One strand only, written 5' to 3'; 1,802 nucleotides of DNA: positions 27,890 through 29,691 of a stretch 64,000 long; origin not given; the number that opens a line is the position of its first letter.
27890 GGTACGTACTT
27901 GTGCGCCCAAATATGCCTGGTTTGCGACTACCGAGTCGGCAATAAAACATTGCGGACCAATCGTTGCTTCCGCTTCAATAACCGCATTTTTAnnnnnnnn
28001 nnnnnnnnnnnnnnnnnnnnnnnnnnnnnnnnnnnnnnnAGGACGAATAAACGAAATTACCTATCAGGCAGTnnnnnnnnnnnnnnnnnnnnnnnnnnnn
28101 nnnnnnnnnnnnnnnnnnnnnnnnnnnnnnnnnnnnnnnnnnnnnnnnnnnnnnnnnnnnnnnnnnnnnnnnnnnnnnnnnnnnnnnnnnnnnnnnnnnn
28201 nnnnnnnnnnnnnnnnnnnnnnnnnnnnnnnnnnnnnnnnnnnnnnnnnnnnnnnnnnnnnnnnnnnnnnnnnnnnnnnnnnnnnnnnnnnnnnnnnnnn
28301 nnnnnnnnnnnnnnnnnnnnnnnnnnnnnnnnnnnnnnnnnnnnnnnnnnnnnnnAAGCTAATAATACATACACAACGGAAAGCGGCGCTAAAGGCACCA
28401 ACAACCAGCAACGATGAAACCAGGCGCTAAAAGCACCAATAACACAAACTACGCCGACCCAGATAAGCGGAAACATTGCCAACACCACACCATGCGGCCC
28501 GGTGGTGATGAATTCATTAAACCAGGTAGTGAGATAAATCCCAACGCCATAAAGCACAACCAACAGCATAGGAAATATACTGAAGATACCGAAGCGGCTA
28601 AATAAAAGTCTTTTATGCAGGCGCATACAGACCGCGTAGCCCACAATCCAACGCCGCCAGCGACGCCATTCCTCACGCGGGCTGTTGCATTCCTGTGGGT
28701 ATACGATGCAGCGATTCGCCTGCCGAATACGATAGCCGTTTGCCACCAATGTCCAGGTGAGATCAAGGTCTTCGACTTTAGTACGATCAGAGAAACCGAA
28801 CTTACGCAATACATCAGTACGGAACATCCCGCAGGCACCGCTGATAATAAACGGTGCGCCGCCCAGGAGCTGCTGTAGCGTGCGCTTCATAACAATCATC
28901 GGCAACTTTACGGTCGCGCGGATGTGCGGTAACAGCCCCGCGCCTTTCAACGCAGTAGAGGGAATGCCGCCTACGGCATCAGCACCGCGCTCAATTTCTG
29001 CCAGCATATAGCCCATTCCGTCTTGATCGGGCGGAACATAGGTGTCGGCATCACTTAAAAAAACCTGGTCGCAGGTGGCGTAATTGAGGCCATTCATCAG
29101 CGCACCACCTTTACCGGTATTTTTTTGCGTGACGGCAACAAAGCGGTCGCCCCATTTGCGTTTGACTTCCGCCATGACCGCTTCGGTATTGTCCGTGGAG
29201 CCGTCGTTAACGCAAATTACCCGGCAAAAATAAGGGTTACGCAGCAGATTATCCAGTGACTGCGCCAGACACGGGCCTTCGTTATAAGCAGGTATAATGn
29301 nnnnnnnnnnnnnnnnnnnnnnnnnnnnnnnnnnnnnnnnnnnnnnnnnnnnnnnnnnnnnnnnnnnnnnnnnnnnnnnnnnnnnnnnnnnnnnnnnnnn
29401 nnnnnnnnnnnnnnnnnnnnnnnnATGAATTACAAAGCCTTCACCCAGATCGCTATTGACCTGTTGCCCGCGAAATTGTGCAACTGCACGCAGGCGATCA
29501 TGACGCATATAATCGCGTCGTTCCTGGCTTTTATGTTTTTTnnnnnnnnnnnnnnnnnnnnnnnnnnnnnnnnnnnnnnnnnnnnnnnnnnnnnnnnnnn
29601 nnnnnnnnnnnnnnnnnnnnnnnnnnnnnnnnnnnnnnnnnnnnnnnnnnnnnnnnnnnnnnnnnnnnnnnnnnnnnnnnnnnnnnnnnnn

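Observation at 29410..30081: The long form of yaiS carries the deacetylase motif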

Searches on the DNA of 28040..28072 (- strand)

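Call 51: search_dna_similar(query=window:28040-28072:-, collection=ecoli_genomes, mode=near, max_evalue=10, max_rows=10, rows=spread)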
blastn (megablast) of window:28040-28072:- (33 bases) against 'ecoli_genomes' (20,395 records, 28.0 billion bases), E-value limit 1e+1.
No match.

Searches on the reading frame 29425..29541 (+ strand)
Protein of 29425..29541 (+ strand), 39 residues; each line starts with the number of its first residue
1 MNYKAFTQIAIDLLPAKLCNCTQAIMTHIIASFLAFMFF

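Call 59: search_protein_families(library=pfam, proteins=[window:29425-29541:+], max_evalue=0.01)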
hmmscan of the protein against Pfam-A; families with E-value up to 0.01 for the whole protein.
seq(39 aa): 1 family
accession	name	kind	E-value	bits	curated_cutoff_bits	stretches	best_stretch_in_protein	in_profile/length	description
PF23686.1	YkiC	-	1.6e-30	105.3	27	1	1-39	1-39/39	YkiC-like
